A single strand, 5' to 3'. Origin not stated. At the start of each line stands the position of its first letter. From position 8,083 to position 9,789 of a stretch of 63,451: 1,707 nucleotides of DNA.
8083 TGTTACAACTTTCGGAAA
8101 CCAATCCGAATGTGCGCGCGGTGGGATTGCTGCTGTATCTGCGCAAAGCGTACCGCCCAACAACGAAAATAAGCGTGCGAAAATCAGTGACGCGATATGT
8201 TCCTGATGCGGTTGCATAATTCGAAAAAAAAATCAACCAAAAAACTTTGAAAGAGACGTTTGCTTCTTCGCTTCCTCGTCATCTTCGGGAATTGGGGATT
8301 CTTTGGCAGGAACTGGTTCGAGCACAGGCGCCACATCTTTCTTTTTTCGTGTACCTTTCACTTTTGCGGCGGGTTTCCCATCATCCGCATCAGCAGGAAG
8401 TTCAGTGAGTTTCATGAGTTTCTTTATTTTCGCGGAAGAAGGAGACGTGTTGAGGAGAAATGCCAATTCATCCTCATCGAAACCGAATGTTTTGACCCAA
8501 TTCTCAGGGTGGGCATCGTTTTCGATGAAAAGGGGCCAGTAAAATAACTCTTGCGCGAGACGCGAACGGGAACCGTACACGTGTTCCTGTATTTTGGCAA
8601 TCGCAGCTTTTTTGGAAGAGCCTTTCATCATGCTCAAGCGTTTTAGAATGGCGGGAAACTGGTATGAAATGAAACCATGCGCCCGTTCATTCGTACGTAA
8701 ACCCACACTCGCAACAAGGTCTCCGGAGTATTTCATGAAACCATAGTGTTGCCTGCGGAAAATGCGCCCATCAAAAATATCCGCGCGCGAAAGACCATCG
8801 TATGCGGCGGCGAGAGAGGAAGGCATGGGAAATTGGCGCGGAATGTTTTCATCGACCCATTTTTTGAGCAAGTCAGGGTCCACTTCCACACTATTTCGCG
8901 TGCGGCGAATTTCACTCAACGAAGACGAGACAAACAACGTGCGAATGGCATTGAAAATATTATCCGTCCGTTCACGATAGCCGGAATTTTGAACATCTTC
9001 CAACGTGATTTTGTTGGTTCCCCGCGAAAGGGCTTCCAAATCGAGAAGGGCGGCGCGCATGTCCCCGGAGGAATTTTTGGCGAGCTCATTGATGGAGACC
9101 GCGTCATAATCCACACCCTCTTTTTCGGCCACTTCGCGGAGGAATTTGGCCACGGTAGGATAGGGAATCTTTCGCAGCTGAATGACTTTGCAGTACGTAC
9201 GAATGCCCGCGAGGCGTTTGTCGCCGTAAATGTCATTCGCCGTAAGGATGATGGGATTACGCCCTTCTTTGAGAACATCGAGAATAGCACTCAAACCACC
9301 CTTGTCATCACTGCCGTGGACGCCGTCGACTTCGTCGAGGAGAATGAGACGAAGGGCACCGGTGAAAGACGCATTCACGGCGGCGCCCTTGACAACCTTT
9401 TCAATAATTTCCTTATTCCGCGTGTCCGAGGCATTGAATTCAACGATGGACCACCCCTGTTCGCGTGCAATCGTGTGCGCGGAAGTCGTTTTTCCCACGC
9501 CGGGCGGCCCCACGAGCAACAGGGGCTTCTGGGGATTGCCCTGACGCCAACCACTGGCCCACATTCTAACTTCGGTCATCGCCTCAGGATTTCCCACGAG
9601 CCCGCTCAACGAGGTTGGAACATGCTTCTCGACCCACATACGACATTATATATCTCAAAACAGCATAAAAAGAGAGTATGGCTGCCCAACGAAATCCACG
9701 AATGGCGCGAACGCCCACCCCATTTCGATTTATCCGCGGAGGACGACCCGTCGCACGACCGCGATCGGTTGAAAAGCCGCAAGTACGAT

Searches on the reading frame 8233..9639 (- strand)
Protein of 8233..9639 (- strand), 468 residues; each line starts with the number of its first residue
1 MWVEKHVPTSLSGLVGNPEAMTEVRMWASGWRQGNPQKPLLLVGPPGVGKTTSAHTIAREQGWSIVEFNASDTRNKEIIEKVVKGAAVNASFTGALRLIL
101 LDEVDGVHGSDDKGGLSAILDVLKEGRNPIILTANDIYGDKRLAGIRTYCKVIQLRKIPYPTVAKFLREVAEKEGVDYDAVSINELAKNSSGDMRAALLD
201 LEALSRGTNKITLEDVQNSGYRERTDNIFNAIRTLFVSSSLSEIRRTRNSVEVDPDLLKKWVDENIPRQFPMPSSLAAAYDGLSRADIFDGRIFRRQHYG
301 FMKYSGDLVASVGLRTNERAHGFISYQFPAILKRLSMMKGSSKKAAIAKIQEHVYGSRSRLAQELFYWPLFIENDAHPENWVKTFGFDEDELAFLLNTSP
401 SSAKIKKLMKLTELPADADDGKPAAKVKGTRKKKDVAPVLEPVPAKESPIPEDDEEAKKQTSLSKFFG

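Call 52: search_protein_families(library=pfam, proteins=[window:8233-9639:-], max_evalue=0.00001)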
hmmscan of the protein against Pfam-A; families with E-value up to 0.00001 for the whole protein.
window:8233-9639:- (468 aa): 4 families
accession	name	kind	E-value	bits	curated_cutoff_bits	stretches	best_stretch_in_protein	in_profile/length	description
PF00004.35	AAA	-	6.5e-14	52.9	21.2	1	40-136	1-110/131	ATPase family associated with various cellular activities (AAA)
PF21960.2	RCF1-5-like_lid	-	1e-08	35.4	27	1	166-205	2-42/43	RCF1/5-like, AAA+ ATPase lid domain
PF13401.12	AAA_22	-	3.8e-06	27.7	27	0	37-92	5-64/130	AAA domain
PF03215.21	Rad17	-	6e-06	26.8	23.8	0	2-76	9-85/186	Rad17 P-loop domain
